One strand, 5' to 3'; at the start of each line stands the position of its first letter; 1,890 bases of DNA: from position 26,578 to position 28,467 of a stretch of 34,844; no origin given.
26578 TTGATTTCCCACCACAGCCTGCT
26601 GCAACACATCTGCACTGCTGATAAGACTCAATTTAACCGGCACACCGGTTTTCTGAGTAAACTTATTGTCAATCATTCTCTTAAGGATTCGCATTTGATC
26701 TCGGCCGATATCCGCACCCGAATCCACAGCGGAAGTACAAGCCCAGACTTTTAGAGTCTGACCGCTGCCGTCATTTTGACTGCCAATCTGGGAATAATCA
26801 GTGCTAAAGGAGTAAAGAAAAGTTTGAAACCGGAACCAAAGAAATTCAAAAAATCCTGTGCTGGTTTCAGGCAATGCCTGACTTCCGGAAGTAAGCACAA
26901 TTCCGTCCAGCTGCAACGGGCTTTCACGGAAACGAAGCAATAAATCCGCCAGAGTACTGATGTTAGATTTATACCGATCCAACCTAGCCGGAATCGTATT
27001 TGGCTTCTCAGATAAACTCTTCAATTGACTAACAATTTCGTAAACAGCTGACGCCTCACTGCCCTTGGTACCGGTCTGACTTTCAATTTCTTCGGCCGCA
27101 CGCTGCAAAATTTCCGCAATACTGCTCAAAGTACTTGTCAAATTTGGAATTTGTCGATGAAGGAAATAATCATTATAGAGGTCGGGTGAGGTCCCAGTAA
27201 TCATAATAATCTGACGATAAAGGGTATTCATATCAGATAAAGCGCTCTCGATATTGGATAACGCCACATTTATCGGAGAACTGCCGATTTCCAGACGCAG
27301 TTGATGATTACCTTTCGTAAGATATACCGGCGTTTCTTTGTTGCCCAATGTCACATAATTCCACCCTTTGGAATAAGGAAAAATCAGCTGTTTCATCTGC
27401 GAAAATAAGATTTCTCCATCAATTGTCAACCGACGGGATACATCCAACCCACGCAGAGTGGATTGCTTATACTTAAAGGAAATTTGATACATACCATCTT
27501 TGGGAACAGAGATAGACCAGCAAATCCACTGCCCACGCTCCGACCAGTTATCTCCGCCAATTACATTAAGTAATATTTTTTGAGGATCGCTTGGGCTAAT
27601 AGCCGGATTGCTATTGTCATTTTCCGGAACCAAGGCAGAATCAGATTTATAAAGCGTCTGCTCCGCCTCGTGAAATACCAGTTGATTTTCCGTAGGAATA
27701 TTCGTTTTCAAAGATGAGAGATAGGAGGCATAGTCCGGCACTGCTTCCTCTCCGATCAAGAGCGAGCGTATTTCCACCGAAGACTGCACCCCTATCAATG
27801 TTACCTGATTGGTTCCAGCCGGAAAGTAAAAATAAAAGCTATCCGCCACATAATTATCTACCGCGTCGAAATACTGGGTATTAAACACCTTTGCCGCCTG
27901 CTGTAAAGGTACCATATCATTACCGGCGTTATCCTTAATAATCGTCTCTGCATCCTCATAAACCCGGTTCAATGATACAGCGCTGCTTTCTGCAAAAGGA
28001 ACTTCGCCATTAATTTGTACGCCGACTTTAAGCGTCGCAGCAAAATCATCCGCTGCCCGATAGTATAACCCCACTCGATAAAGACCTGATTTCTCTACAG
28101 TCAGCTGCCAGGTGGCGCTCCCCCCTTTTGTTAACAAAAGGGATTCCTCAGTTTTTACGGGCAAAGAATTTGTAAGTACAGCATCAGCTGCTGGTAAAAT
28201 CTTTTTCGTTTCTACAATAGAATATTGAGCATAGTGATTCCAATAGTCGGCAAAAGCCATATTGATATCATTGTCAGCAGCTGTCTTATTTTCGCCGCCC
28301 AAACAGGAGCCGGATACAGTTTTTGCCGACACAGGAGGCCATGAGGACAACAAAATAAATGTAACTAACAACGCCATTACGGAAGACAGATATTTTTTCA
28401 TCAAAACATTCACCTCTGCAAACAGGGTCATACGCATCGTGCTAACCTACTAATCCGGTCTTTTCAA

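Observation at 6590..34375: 17-gene co-directional glycan locus where every recognisable glycosidase is cytoplasmic and every surface component is uncharacterised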

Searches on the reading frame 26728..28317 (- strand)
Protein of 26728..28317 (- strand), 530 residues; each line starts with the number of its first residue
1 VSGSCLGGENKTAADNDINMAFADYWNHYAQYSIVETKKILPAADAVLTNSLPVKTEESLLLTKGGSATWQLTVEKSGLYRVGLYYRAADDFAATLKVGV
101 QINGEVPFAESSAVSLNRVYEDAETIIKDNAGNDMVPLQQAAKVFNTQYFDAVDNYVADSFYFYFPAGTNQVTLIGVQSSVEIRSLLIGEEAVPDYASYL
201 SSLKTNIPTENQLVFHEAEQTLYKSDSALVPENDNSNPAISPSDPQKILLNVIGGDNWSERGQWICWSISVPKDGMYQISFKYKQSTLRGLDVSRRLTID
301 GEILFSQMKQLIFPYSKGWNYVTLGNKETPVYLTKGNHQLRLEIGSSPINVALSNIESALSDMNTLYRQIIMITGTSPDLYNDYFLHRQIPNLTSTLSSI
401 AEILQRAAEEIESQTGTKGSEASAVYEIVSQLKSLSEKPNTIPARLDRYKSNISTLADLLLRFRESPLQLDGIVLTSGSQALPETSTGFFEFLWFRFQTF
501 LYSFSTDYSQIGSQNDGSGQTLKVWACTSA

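Call 88: search_protein_families(library=pfam, proteins=[window:26728-28317:-], max_evalue=5)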
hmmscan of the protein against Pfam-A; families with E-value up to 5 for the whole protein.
window:26728-28317:- (530 aa): 3 families
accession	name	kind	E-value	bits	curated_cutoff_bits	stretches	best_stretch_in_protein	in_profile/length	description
PF25275.1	Golvesin_C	-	1.1e-05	25.9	31.6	2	65-101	40-76/132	Golvesin C-terminal domain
PF18573.7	BclA_C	-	0.0016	18.8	38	1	269-304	40-73/128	BclA C-terminal domain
PF09394.16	Inhibitor_I42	-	0.025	15.3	27.2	1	56-88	42-75/91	Chagasin family peptidase inhibitor I42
